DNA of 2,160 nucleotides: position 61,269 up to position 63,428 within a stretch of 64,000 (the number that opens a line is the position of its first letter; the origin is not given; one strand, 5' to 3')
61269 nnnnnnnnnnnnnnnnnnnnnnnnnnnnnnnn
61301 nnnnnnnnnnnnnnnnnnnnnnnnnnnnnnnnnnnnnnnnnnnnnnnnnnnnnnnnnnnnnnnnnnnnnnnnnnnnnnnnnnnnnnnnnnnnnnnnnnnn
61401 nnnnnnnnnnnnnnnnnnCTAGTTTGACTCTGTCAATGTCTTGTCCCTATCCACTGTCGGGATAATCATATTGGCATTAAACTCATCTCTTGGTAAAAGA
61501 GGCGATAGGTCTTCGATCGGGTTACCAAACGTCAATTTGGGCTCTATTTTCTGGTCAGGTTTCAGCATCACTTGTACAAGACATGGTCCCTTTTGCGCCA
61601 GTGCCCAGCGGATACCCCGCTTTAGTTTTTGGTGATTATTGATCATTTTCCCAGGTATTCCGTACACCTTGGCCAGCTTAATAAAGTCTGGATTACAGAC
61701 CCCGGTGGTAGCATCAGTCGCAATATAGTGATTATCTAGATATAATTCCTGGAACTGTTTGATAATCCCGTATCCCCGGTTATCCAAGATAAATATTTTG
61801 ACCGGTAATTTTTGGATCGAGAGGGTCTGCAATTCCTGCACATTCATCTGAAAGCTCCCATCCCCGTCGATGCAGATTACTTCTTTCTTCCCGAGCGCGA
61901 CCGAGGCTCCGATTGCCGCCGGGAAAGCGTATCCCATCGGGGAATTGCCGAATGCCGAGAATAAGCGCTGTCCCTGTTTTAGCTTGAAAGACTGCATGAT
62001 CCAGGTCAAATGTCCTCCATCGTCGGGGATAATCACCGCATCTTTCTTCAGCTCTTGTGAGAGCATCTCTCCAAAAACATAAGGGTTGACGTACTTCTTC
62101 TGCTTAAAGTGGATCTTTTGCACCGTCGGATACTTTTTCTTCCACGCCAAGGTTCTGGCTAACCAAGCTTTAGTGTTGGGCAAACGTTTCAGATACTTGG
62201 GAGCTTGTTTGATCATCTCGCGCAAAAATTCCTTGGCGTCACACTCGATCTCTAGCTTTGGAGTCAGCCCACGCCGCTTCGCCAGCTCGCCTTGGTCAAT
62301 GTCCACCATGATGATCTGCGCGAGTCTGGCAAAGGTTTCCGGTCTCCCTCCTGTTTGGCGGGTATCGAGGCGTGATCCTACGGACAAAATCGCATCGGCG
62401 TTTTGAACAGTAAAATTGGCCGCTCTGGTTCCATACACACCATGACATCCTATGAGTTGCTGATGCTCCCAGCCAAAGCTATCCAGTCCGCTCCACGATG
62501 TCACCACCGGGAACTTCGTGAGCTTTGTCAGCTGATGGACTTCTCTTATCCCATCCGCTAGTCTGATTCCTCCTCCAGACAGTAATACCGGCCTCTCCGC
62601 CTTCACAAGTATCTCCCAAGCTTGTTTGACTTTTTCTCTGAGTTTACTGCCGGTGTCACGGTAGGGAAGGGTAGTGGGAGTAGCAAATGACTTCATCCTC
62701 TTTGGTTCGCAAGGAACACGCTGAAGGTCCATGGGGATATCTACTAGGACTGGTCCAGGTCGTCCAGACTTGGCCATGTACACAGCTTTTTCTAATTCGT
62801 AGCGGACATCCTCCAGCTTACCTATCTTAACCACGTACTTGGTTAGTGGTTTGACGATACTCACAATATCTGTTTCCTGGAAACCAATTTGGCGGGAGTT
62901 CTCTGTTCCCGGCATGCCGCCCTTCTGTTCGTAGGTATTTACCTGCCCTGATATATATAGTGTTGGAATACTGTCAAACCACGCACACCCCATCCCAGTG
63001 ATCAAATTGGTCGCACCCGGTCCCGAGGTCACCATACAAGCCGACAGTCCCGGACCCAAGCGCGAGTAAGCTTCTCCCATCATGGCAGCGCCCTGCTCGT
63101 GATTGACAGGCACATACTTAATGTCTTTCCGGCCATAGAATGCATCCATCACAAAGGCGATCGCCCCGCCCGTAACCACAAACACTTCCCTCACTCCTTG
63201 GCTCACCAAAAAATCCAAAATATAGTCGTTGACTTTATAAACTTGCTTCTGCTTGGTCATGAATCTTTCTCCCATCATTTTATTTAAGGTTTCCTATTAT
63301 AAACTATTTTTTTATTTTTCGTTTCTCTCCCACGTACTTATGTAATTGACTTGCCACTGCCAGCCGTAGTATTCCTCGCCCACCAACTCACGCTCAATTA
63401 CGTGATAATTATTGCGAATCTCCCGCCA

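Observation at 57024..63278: DdhC (E1 3-dehydrase) next to an ALS-like ThDP enzyme and a GtrB-like GT2: possible branched 3,6-dideoxyhexose pathway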

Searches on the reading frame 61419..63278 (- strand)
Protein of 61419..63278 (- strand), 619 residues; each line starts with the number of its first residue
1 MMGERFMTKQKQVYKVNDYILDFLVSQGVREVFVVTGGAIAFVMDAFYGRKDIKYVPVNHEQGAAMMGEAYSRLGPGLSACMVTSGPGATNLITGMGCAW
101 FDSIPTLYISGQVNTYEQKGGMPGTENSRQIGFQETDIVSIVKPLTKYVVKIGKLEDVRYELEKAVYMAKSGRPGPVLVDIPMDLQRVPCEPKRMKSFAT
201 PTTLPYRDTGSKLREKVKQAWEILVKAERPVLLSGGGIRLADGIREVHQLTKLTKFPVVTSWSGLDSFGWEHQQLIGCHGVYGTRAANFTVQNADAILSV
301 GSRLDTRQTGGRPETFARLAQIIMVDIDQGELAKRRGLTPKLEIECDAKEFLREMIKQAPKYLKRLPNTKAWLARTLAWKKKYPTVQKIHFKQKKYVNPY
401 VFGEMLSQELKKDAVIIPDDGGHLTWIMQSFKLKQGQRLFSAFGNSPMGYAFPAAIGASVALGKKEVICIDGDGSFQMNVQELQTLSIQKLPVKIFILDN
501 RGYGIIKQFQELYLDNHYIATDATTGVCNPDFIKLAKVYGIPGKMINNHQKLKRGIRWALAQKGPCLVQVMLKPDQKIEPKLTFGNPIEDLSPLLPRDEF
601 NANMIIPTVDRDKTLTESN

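Call 4: search_protein_families(library=pfam, proteins=[window:61419-63278:-], max_evalue=0.01)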
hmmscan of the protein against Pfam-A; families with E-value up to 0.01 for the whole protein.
window:61419-63278:- (619 aa): 3 families
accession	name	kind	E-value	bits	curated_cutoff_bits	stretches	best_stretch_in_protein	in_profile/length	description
PF02775.26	TPP_enzyme_C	-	2.4e-40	138.2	21.9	1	421-570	3-151/151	Thiamine pyrophosphate enzyme, C-terminal TPP binding domain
PF00205.28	TPP_enzyme_M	-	1.4e-31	109.5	30.4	1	217-354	1-136/137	Thiamine pyrophosphate enzyme, central domain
PF02776.23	TPP_enzyme_N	-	1.5e-30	105.9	26.8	1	15-139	2-117/119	Thiamine pyrophosphate enzyme, N-terminal TPP binding domain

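Call 5: search_protein_families(library=ncbifam, proteins=[window:61419-63278:-], max_evalue=0.001)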
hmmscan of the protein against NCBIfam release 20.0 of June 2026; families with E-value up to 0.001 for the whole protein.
window:61419-63278:- (619 aa): 54 families (the best 25 are shown)
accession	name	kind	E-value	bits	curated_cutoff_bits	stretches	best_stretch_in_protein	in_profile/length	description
TIGR00118.1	acolac_lg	equivalog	8.5e-132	440.4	538.35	1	18-590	5-552/557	biosynthetic-type acetolactate synthase large subunit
NF006524.0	PRK08978.1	equivalog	2.6e-125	418.8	738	1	18-582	5-534/548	acetolactate synthase 2 catalytic subunit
NF005651.0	PRK07418.1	subfamily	1.9e-118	396.3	942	1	9-587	14-574/617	acetolactate synthase large subunit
NF004710.0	PRK06048.1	equivalog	1.4e-115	386.9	976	1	11-590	5-555/561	acetolactate synthase large subunit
NF004919.0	PRK06276.1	equivalog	2.1e-114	383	866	1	18-579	5-545/582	acetolactate synthase large subunit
NF005860.0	PRK07789.1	equivalog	3.8e-114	382.2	881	1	19-588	39-594/615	acetolactate synthase large subunit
NF005228.0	PRK06725.1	equivalog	4.2e-106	355.4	991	1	15-580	17-553/571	acetolactate synthase large subunit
NF005824.0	PRK07710.1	equivalog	4.8e-106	355.3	976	1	8-590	11-566/573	acetolactate synthase large subunit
NF006016.1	PRK08155.1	equivalog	7.1e-106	354.8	870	1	17-583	6-543/554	acetolactate synthase large subunit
NF005058.0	PRK06466.1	equivalog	4.9e-105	352.2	951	1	18-580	8-555/574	acetolactate synthase 3 large subunit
NF006319.0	PRK08527.1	equivalog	7.6e-105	351.5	905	1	19-589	9-555/565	acetolactate synthase large subunit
NF006581.0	PRK09107.1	equivalog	1.6e-100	337.1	974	1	11-591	8-572/595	acetolactate synthase 3 large subunit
NF005584.0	PRK07282.1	equivalog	1.8e-100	337.1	970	1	16-585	12-553/566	acetolactate synthase large subunit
NF005409.0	PRK06965.1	equivalog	9.9e-100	334.6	1035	1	15-582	22-571/587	acetolactate synthase 3 catalytic subunit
NF005039.0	PRK06456.1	equivalog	2e-97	327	868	1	20-586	8-558/572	acetolactate synthase large subunit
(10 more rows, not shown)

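Call 7: search_solved_structures(query=window:61419-63278:-, show_alignments=1)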
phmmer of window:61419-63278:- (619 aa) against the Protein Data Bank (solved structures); distinct sequences matched with E-value up to 0.001: 150 (the best 60 are shown).
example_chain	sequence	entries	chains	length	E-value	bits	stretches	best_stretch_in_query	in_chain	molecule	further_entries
8rph_A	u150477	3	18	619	1.4e-111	377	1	13-617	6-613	Thiamine pyrophosphate-binding protein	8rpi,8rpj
5ahk_A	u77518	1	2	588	6.3e-92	312.1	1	14-593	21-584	ACETOLACTATE SYNTHASE II, LARGE SUBUNIT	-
3e9y_A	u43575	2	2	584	6.8e-83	282.3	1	13-590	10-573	Acetolactate synthase, chloroplastic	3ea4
7tzz_A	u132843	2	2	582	1.3e-82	281.3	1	13-590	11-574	Acetolactate synthase, chloroplastic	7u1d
6u9h_A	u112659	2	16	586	2.3e-82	280.5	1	13-590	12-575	Acetolactate synthase, chloroplastic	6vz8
8et5_A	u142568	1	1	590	2.4e-82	280.5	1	13-590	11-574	Acetolactate synthase, chloroplastic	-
1ybh_A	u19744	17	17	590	2.4e-82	280.5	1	13-590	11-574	Acetolactate synthase, chloroplast | Acetolactate synthase | Acetolactate synthase, chloroplastic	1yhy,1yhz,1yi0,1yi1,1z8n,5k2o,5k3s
7stq_A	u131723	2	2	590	3.2e-82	280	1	13-590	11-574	Acetolactate synthase, chloroplastic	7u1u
7u25_A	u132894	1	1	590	4.2e-82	279.6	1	13-590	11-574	Acetolactate synthase, chloroplastic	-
6dek_A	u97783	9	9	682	1.8e-79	270.9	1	24-591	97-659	Acetolactate synthase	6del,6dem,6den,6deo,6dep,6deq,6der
1jsc_A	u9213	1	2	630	5e-79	269.5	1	23-591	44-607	ACETOHYDROXY-ACID SYNTHASE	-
6u9d_A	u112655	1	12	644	5.4e-79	269.4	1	23-591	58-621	Acetolactate synthase catalytic subunit, mitochondrial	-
1n0h_A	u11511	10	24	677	6.4e-79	269.1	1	23-591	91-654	Acetolactate synthase | Acetolactate synthase, mitochondrial | Acetolactate synthase catalytic subunit, mitochondrial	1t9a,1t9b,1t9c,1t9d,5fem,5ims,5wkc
7egv_A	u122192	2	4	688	1.4e-76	261.4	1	22-591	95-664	Acetolactate synthase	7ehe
6lpi_A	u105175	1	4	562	7.2e-76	259.1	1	11-583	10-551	Acetolactate synthase isozyme 1 large subunit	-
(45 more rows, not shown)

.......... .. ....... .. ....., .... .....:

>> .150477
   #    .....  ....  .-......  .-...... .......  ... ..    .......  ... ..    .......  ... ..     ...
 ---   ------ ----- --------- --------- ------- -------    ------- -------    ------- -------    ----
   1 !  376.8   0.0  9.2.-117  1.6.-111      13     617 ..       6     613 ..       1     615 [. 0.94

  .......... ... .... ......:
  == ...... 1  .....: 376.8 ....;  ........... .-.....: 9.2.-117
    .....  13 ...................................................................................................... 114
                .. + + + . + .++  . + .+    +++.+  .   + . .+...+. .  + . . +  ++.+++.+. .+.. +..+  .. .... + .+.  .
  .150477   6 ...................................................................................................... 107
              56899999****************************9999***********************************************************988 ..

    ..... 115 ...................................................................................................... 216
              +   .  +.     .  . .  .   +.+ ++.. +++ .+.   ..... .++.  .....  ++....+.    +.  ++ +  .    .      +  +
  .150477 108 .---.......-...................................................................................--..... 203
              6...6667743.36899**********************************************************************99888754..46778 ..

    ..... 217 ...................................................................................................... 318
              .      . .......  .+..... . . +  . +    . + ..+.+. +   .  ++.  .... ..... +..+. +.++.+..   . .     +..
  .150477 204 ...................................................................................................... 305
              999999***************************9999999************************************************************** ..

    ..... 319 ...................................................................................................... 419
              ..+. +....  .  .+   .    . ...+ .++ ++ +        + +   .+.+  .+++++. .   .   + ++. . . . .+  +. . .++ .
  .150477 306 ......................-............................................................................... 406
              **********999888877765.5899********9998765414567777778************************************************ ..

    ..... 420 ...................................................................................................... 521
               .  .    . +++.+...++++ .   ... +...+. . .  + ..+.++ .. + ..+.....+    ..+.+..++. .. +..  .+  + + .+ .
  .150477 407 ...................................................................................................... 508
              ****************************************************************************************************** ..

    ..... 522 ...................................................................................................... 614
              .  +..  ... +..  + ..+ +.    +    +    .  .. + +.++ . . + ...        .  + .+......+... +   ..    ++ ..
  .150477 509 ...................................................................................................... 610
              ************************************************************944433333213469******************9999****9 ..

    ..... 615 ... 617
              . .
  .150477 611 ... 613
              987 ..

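Call 13: find_encoding_contigs(protein=window:61419-63278:-, flank=10000, max_places=6)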
Protein window:61419-63278:- (619 aa): no gene with exactly this product is on record in the collection.

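Call 16: find_homologous_proteins(query=window:61419-63278:-, max_evalue=1e-30)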
Query window:61419-63278:- (619 aa): 7998 proteins with E <= 1e-30 among 8000 candidates; the best 120 are listed.
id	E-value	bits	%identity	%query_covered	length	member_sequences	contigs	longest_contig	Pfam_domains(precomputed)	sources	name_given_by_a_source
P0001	0.0e+0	1412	100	99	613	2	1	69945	PF02775.27,PF02776.24,PF00205.29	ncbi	ncbi:MAG: thiamine pyrophosphate-binding protein [bacterium]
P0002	0.0e+0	1155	79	99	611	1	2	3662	PF02775.27,PF02776.24,PF00205.29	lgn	-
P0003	0.0e+0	1138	78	99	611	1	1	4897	PF02775.27,PF02776.24,PF00205.29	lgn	-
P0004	0.0e+0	1117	78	98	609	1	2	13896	PF02775.27,PF02776.24,PF00205.29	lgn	-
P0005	0.0e+0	1077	75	99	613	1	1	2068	PF02775.27,PF02776.24,PF00205.29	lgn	-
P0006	0.0e+0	1038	73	98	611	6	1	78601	PF02775.27,PF02776.24,PF00205.29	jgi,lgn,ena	-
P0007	0.0e+0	1015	70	99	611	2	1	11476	PF02775.27,PF02776.24,PF00205.29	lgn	-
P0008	0.0e+0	1010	70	99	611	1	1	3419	PF02775.27,PF02776.24,PF00205.29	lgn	-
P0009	5.4e-298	1008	69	99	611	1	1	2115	PF02775.27,PF02776.24,PF00205.29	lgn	-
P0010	1.1e-291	987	67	99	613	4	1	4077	PF02775.27,PF02776.24,PF00205.29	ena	-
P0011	6.5e-287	971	66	99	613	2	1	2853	PF02775.27,PF02776.24,PF00205.29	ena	-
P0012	1.3e-284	963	66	99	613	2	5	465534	PF02775.27,PF02776.24,PF00205.29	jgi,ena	-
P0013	1.3e-281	954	68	99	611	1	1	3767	PF02775.27,PF02776.24,PF00205.29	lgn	-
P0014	1.6e-273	927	64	98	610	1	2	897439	PF02775.27,PF02776.24,PF00205.29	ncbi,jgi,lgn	-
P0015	2.8e-257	873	64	98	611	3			PF02775.27,PF02776.24,PF00205.29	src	-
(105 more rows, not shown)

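Call 18: find_encoding_contigs(protein=P0001, flank=10000, max_places=3)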
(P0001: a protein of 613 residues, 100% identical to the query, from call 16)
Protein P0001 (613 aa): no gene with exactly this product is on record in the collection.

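Call 19: find_encoding_contigs(protein=P0006, flank=10000, max_places=2)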
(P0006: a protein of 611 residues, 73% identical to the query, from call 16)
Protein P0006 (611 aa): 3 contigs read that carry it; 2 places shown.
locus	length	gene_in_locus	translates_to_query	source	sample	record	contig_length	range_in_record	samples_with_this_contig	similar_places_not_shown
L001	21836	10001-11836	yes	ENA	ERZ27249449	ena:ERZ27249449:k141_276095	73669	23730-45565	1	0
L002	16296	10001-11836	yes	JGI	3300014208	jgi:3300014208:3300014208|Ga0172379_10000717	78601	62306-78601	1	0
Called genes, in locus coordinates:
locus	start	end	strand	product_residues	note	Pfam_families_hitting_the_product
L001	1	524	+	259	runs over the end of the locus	PF00483:NTP_transferase, PF12804:NTP_transf_3 (weak)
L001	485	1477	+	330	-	PF01073:3Beta_HSD, PF01370:Epimerase, PF02719:Polysacc_synt_2, PF04321:RmlD_sub_bind, PF16363:GDP_Man_Dehyd, PF07993:NAD_binding_4 (faint)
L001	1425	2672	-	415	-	-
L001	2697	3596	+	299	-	PF00696:AA_kinase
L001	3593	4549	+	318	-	PF00742:Homoserine_dh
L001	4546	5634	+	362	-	PF01118:Semialdhyde_dh, PF02774:Semialdhyde_dhC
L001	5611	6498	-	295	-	PF01073:3Beta_HSD (faint), PF01370:Epimerase, PF04321:RmlD_sub_bind, PF16363:GDP_Man_Dehyd (faint)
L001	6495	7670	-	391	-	PF00155:Aminotran_1_2, PF01053:Cys_Met_Meta_PP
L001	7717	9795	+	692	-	-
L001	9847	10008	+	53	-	-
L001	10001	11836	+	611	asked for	PF02776:TPP_enzyme_N, PF00205:TPP_enzyme_M, PF02775:TPP_enzyme_C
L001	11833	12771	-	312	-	PF00535:Glycos_transf_2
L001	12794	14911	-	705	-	-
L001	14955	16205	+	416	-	PF01041:DegT_DnrJ_EryC1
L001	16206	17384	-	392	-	-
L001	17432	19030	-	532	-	-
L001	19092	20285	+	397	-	-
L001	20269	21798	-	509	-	PF00884:Sulfatase, PF01663:Phosphodiest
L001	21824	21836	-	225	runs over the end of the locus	PF01507:PAPS_reduct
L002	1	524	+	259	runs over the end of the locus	PF00483:NTP_transferase, PF12804:NTP_transf_3 (weak)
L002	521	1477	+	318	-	PF01073:3Beta_HSD, PF01370:Epimerase, PF02719:Polysacc_synt_2, PF04321:RmlD_sub_bind, PF07993:NAD_binding_4 (faint), PF16363:GDP_Man_Dehyd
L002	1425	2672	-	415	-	-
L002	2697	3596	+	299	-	PF00696:AA_kinase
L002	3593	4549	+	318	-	PF00742:Homoserine_dh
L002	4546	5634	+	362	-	PF01118:Semialdhyde_dh, PF02774:Semialdhyde_dhC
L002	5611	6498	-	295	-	PF01073:3Beta_HSD (faint), PF01370:Epimerase, PF04321:RmlD_sub_bind, PF16363:GDP_Man_Dehyd (faint)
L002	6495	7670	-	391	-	PF00155:Aminotran_1_2, PF01053:Cys_Met_Meta_PP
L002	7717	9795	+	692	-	-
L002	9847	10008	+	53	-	-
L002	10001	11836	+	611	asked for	PF02776:TPP_enzyme_N, PF00205:TPP_enzyme_M, PF02775:TPP_enzyme_C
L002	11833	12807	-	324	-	PF00535:Glycos_transf_2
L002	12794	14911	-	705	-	-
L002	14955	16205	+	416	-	PF01041:DegT_DnrJ_EryC1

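Call 22: find_related_loci(query=A1, collection=genome_contigs, flank=10000)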
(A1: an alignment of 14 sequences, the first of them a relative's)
Query A1 (613 aa) in genome_contigs; peptide patterns used: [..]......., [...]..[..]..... (x = any residue, [..] = any of these).
347 stretches matched a pattern; 333 encode a relative of the query (tblastn E <= 1e-3); the best 80 are kept; 80 distinct loci.
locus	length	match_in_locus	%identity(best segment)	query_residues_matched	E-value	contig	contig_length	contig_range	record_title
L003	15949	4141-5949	64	10-613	0e+0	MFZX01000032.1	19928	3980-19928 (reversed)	MAG: Candidatus Roizmanbacteria bacterium RIFCSPHIGHO2_12_FULL_37_23 rifcsphigho2_12_scaffold_3763, whole genome shotgun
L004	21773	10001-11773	61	9-607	0e+0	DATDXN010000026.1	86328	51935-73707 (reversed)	MAG TPA_asm: Patescibacteria group bacterium isolate SMAG_U8140 k141_274596, whole genome shotgun sequence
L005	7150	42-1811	60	1-600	0e+0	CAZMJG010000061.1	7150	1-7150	MAG TPA_asm: uncultured Gammaproteobacteria bacterium isolate SRP199154_co2_110 genome assembly, contig: NODE_7978_lengt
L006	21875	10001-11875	60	5-604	0e+0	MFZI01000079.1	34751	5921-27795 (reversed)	MAG: Candidatus Roizmanbacteria bacterium RIFCSPHIGHO2_01_FULL_39_8 rifcsphigho2_01_scaffold_7727, whole genome shotgun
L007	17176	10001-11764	59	10-604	0e+0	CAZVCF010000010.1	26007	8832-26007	MAG TPA_asm: uncultured Gammaproteobacteria bacterium isolate binchicken_co38_723 genome assembly, contig: NODE_3889_len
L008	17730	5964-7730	59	9-605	0e+0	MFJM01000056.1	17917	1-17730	MAG: Candidatus Gottesmanbacteria bacterium RIFCSPHIGHO2_02_FULL_39_14 rifcsphigho2_02_scaffold_6041, whole genome shotg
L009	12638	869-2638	57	10-601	0e+0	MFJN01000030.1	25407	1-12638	MAG: Candidatus Gottesmanbacteria bacterium RIFCSPHIGHO2_02_FULL_40_13 rifcsphigho2_02_scaffold_2929, whole genome shotg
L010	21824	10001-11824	54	5-613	0e+0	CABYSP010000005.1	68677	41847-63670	MAG: uncultured Pelagibacteraceae bacterium isolate AG-894-O19 genome assembly, contig: AG-894-O19_NODE_5, whole genome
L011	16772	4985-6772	55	10-613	0e+0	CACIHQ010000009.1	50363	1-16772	uncultured Pelagibacteraceae bacterium isolate AG-913-E11 genome assembly, contig: AG-913-E11_NODE_9, whole genome shotg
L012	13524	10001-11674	58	48-613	0e+0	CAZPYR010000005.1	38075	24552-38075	MAG TPA_asm: uncultured Gammaproteobacteria bacterium isolate SRP286056_co1_466 genome assembly, contig: NODE_1122_lengt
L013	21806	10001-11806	53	6-613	0e+0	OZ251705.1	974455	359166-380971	MAG: Candidatus Pelagibacterales bacterium isolate N-LaCa2-17jan24-C21 genome assembly, chromosome: 1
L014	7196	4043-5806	55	9-600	0e+0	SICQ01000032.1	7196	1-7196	MAG: Candidatus Ryanbacteria bacterium isolate Baikal-deep-G209 BACOMB-C48677, whole genome shotgun sequence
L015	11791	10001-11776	55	10-613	0e+0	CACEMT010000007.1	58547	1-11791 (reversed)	uncultured Pelagibacteraceae bacterium isolate AG-404-B14 genome assembly, contig: AG-404-B14_NODE_7, whole genome shotg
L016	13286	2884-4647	56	9-600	0e+0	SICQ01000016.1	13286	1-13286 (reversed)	MAG: Candidatus Ryanbacteria bacterium isolate Baikal-deep-G209 BACOMB-C22499, whole genome shotgun sequence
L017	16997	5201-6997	52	8-613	0e+0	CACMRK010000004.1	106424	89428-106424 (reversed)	MAG: uncultured Alphaproteobacteria bacterium isolate AG-892-B03 genome assembly, contig: AG-892-B03_NODE_4, whole genom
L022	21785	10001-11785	52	10-613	0e+0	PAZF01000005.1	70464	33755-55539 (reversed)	MAG: Candidatus Pelagibacterales bacterium isolate SP81 76739, whole genome shotgun sequence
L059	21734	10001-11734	46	9-603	3e-164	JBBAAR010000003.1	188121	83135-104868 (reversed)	MAG: Elusimicrobiota bacterium isolate SO_2017_GW3_47 scaffold_97_c1_OW296A_2017, whole genome shotgun sequence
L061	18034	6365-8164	45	1-608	8e-164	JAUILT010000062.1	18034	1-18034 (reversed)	MAG: Bdellovibrionia bacterium isolate Co_bin.56 NODE_17399_length_18034_cov_1.085106, whole genome shotgun sequence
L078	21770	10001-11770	43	9-604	8e-157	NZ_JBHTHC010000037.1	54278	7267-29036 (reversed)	Paenibacillus sp. GCM10027626 strain CGMCC 1.60098 GCM70027626_9, whole genome shotgun sequence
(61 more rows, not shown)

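Call 26: search_dna_similar(query=window:61419-63278:-, collection=plasmids, mode=protein, max_rows=25, max_evalue=1e-60)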
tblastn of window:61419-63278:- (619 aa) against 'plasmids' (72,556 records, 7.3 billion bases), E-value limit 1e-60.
Records with a match: 117; places in all: 132; records where one place covers at least 80% of the query: 117.
Best place of each record, by identity: <60% 117.
By first word of the organism name: Pseudoalteromonas 13; Escherichia 12; Paraburkholderia 9; Streptomyces 7; Klebsiella 5; Rhizobium 5; Sinorhizobium 4; Acinetobacter 4; Bacillus 3; Rhodococcus 3; and 42 more.
By predicted mobility (MOB-suite, as given by PLSDB): non-mobilizable 99; mobilizable 13; conjugative 5.
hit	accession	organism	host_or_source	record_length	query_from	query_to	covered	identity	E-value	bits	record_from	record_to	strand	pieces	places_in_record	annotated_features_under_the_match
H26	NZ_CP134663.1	Escherichia coli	Larus michahellis,bacteria,cloaca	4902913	19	605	95%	34.1%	2e-90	313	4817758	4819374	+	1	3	none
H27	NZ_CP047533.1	Salmonella enterica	Clam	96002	19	605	95%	34.0%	2e-92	319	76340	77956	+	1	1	ilvG: acetolactate synthase 2 catalytic subunit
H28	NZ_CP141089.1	Escherichia coli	Homo sapiens,Infected Human Urine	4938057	19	605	95%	34.0%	4e-90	313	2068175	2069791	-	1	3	none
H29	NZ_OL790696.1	Escherichia coli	-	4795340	19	605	95%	34.0%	1e-89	311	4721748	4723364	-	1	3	none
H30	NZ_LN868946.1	Salmonella enterica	Homo sapiens,feces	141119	19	605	95%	33.8%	4e-91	315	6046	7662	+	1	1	ilvG: acetolactate synthase 2 catalytic subunit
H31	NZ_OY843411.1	Escherichia coli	hen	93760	19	605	95%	33.8%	2e-89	310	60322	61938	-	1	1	ilvG: acetolactate synthase 2 catalytic subunit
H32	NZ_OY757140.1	Escherichia coli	hen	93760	19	605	95%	33.8%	2e-89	310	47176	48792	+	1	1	ilvG: acetolactate synthase 2 catalytic subunit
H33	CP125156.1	Klebsiella pneumoniae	-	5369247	19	605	95%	33.4%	2e-88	308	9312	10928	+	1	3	ilvG: acetolactate synthase 2 catalytic subunit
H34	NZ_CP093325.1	Bacillus sp. N5-665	whole organism,peat soil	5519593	19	606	95%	33.3%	2e-85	299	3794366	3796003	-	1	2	none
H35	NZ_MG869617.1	Polaromonas sp. E3S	Ecology Glacier, King George Island, ...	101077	20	601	94%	33.6%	3e-92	319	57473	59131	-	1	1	ilvB: biosynthetic-type acetolactate synthase large subunit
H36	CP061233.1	Escherichia coli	Sheep,cell culture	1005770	19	605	90%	35.1%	3e-74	327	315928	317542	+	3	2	none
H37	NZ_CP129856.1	Klebsiella pneumoniae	Homo sapiens,whole organism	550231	19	605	95%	33.3%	2e-87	305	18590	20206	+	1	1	ilvG: acetolactate synthase 2 catalytic subunit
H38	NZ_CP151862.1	Citrobacter freundii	-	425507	19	605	95%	33.1%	2e-90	314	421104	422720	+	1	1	ilvG: acetolactate synthase 2 catalytic subunit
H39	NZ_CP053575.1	Citrobacter sp. TSA-1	cell culture,laboratory stock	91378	19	605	95%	32.9%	3e-91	316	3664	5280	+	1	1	ilvG: acetolactate synthase 2 catalytic subunit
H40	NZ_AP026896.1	Aeromonas caviae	Microbe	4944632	6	580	93%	33.6%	4e-86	301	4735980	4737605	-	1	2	none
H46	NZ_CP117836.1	Alkalihalophilus pseudofirmus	cell culture,soil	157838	18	606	95%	32.1%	1e-90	314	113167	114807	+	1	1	ilvB: acetolactate synthase large subunit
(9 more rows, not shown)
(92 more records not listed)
